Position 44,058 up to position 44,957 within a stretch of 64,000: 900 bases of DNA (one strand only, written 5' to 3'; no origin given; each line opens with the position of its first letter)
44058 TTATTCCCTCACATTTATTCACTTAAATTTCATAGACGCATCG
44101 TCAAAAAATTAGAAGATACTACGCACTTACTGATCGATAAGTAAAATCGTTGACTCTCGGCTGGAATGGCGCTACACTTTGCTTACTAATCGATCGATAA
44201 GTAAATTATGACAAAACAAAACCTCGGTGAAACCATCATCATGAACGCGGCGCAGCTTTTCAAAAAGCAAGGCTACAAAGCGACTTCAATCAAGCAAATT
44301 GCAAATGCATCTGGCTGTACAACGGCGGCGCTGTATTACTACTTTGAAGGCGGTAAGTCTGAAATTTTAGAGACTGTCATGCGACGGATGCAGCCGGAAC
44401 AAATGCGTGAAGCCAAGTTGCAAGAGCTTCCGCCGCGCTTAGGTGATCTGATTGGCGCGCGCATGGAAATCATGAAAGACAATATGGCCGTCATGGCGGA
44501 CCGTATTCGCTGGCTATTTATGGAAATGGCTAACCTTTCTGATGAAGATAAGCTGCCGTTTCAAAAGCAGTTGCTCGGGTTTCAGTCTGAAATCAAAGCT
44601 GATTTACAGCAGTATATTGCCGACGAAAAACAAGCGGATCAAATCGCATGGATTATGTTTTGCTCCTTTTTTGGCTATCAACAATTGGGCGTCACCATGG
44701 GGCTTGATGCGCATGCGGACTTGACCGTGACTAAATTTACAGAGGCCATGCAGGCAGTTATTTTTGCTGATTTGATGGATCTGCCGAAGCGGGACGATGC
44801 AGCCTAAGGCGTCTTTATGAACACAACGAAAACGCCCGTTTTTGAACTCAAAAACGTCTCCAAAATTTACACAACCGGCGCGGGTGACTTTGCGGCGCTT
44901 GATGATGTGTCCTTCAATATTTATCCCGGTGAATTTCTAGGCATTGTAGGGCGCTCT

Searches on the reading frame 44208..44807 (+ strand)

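Call 86: search_protein_families(library=pfam, proteins=[window:44208-44807:+], max_evalue=0.001)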
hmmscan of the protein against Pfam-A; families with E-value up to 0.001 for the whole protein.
window:44208-44807:+ (199 aa): 1 family
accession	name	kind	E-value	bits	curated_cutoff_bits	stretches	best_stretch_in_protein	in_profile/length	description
PF00440.29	TetR_N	-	2.7e-11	43.5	24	1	10-55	1-45/47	Bacterial regulatory proteins, tetR family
